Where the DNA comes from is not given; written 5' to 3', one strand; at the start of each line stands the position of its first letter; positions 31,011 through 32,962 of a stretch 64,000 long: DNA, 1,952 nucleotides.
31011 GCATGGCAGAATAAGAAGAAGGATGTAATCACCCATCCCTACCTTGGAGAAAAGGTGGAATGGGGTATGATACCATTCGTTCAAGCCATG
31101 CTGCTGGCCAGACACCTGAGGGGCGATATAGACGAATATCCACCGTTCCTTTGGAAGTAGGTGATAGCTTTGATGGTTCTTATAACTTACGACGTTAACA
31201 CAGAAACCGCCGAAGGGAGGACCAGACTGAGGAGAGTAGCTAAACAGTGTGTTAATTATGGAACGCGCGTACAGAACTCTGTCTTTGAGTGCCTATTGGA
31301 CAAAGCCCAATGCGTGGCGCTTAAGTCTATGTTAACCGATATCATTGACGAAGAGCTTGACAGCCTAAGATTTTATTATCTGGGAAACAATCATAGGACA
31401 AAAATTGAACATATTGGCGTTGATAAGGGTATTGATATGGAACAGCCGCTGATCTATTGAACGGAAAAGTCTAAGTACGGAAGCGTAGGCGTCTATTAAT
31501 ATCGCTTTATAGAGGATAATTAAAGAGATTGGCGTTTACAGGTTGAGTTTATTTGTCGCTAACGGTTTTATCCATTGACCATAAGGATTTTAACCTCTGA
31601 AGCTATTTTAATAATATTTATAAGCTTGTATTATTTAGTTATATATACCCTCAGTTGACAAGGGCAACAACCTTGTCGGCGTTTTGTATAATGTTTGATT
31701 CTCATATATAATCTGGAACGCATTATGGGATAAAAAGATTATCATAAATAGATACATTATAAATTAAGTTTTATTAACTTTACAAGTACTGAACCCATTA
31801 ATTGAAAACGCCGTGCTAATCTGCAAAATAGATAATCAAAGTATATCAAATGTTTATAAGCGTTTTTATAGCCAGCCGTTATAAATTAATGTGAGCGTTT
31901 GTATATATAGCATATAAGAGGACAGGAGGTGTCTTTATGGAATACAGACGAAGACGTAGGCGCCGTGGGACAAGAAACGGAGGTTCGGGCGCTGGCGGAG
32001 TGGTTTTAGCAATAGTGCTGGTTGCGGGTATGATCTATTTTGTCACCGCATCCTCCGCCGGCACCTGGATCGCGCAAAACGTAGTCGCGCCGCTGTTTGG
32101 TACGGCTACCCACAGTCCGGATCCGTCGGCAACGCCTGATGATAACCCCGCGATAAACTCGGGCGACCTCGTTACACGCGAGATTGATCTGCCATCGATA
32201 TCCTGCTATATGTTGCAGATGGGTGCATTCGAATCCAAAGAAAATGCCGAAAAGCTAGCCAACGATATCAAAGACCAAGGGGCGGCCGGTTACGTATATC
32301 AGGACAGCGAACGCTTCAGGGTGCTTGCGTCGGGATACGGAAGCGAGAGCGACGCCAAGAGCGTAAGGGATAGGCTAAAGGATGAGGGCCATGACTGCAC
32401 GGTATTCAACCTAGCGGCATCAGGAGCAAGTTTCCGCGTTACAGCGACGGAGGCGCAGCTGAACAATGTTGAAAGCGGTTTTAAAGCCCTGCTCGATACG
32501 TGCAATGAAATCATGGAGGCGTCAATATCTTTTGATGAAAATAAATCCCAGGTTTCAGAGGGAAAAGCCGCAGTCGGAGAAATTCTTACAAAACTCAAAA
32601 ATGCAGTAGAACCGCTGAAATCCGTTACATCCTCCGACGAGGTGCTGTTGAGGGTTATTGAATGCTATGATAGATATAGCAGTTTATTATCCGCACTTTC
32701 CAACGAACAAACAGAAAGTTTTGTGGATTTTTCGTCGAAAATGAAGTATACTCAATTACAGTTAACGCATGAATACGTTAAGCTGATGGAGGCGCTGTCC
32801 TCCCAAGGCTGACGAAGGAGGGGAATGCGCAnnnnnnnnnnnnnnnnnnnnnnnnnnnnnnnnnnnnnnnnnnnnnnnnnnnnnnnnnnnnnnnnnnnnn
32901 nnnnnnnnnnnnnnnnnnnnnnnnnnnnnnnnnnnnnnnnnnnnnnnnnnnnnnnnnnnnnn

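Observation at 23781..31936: Complete type I-C cas operon with no detectable CRISPR array on either flank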

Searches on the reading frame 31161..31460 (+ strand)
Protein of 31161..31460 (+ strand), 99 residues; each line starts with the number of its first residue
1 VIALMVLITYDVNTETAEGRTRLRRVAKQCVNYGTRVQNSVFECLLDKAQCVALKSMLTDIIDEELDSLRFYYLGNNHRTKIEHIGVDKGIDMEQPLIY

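Call 5: search_protein_families(library=ncbifam, proteins=[window:31161-31460:+])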
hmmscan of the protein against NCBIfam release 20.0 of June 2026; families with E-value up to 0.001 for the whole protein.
window:31161-31460:+ (99 aa): 1 family
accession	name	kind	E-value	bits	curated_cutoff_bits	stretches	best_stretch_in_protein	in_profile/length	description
TIGR01573.1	cas2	equivalog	5.8e-17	61.7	24.5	1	5-98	2-95/96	CRISPR-associated endonuclease Cas2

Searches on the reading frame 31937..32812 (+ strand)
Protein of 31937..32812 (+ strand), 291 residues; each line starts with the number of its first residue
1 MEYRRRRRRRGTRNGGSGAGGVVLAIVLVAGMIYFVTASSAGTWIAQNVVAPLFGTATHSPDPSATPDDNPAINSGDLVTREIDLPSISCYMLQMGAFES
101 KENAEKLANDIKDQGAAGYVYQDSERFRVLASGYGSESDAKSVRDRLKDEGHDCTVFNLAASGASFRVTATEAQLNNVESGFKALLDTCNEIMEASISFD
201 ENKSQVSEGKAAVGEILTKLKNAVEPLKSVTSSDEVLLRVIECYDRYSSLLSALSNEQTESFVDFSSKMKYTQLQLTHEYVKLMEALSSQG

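Call 5: search_protein_families(library=ncbifam, proteins=[window:31937-32812:+])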
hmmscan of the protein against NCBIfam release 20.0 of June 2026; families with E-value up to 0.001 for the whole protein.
window:31937-32812:+ (291 aa): 3 families
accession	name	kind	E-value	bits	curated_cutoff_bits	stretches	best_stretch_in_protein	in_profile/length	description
TIGR02223.1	ftsN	equivalog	1.5e-08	34.6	107.65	1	91-156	229-296/299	cell division protein FtsN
NF047735.1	MPL36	exception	2.9e-05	23.9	430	1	87-156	232-302/305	RlpA family plasminogen-binding lipoprotein MPL36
NF007953.1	PRK10672.1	equivalog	0.00016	21.4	201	1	61-152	262-353/362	endolytic peptidoglycan transglycosylase RlpA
